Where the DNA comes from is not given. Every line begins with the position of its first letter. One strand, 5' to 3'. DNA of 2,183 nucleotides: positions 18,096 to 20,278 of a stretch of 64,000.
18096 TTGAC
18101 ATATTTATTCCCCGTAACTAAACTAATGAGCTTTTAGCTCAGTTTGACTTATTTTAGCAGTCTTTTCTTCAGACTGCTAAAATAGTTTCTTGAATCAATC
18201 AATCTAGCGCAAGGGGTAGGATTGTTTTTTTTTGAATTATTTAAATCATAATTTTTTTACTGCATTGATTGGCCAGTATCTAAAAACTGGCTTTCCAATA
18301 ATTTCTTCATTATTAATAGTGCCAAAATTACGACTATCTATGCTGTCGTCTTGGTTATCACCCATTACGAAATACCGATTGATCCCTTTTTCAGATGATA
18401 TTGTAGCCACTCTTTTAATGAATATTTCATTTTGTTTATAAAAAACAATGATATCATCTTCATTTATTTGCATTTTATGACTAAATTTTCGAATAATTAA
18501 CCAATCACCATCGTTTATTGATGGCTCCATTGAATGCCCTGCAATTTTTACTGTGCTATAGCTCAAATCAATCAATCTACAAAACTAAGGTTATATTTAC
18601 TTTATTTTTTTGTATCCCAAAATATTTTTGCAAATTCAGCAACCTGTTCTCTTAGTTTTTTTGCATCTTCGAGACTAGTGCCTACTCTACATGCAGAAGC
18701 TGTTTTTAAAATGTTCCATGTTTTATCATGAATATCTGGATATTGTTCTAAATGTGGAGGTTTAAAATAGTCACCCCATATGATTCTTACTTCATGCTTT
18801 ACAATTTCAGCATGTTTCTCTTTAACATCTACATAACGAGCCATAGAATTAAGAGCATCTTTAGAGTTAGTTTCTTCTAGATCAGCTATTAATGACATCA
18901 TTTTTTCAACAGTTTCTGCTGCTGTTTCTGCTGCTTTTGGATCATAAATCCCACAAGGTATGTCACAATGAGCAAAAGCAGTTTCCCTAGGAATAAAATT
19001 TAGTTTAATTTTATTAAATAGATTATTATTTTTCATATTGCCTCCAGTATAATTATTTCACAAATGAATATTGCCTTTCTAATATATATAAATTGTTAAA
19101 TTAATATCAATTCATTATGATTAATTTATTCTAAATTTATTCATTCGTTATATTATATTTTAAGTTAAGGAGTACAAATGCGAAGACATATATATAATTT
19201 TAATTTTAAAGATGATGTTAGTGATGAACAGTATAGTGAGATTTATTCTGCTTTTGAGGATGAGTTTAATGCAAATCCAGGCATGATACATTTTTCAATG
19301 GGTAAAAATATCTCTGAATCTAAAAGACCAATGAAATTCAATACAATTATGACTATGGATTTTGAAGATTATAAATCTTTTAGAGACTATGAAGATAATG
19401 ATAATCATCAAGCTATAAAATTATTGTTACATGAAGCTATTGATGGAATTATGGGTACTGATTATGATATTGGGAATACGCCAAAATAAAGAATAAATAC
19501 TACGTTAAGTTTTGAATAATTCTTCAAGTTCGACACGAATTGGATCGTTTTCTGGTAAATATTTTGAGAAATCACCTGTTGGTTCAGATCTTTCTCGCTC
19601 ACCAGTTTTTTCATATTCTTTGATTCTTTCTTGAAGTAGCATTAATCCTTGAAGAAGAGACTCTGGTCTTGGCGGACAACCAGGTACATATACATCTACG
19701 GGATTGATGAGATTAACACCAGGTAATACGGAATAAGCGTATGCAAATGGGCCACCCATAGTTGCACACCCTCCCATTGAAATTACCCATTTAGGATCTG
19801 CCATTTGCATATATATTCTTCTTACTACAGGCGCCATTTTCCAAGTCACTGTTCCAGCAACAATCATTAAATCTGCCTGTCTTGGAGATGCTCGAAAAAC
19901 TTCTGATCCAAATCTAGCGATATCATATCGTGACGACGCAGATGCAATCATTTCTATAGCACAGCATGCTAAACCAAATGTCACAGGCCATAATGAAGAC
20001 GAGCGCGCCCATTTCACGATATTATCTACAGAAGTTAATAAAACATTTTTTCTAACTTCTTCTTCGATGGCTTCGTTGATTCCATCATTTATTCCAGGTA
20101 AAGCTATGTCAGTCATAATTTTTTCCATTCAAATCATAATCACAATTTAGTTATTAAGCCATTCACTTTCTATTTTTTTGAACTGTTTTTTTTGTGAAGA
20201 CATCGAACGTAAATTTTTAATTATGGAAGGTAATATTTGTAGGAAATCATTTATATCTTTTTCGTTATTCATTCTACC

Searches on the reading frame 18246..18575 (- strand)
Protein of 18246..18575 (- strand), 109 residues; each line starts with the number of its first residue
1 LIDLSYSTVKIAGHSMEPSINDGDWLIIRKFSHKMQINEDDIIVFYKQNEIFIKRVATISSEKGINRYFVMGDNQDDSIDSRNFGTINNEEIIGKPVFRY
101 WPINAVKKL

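Call 33: search_protein_families(library=ncbifam, proteins=[window:18246-18575:-], max_evalue=0.00001)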
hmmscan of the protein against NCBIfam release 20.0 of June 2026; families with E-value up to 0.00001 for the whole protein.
window:18246-18575:- (109 aa): 5 families
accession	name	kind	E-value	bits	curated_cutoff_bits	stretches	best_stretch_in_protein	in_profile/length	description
TIGR02227.1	sigpep_I_bact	equivalog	1.4e-25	90.1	47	2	6-60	20-78/162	signal peptidase I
TIGR02754.1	sod_Ni_protease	equivalog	1.4e-12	47.9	63.25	1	10-95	2-87/90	nickel-type superoxide dismutase maturation protease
TIGR02228.1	sigpep_I_arch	equivalog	8.3e-10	38.8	51.85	1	7-102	32-124/158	signal peptidase I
NF008114.0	PRK10861.1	equivalog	1.6e-08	34.2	277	1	37-97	243-298/324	signal peptidase I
NF046067.1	SigPepSipWBacil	equivalog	1.8e-07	31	190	1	11-78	43-111/189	signal peptidase I SipW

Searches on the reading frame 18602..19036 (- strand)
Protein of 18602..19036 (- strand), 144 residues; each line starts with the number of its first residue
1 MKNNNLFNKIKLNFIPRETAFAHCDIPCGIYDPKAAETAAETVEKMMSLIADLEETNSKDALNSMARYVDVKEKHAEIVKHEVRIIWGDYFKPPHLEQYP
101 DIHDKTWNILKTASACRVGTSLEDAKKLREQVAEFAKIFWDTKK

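Call 33: search_protein_families(library=ncbifam, proteins=[window:18602-19036:-], max_evalue=0.00001)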
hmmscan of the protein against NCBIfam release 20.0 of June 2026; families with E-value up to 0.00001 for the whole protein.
window:18602-19036:- (144 aa): 1 family
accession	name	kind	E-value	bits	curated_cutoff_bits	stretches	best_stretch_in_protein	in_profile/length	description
TIGR02753.1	sodN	equivalog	7.5e-47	159.2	90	1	12-144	10-144/145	superoxide dismutase, Ni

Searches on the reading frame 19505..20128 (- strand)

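Call 33: search_protein_families(library=ncbifam, proteins=[window:19505-20128:-], max_evalue=0.00001)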
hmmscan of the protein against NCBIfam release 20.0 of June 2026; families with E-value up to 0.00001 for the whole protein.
window:19505-20128:- (207 aa): 12 families
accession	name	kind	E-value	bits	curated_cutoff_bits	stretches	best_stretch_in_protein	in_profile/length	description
NF011394.0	PRK14819.1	equivalog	4.2e-75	252.7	312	1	23-174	10-161/264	NADH-quinone oxidoreductase subunit B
NF005012.1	PRK06411.1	subfamily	3.9e-73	244.5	116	1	18-174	8-163/166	NADH-quinone oxidoreductase subunit NuoB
TIGR01957.1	nuoB_fam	subfamily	1e-70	236.3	142.7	1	28-171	1-144/145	NADH-quinone oxidoreductase subunit B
NF009808.0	PRK13292.1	equivalog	3.1e-70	237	1156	1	22-175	3-155/791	NADH-quinone oxidoreductase subunit B/C/D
NF011390.0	PRK14815.1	equivalog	4.5e-68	228.2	281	1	21-173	10-161/183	NADH dehydrogenase subunit B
NF011391.0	PRK14816.1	equivalog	2.3e-63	213.4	283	1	26-181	34-189/196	NADH-quinone oxidoreductase subunit B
NF011388.0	PRK14813.1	equivalog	5.5e-63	212.2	294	1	26-177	10-161/189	NADH dehydrogenase subunit B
NF011393.0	PRK14818.1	equivalog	1.8e-59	200.2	255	1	32-179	19-165/173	NADH dehydrogenase subunit B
NF011395.0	PRK14820.1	equivalog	2.5e-57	193.6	263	1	28-180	17-167/180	NADH-quinone oxidoreductase subunit B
NF011389.0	PRK14814.1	equivalog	8.3e-57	192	285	1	27-173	16-161/186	NADH dehydrogenase subunit B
NF011392.0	PRK14817.1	equivalog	5.6e-53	179.3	271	1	28-179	20-171/182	NADH-quinone oxidoreductase subunit B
TIGR03294.1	FrhG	equivalog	6.4e-06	26.1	245.5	0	84-172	50-147/228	coenzyme F420 hydrogenase subunit gamma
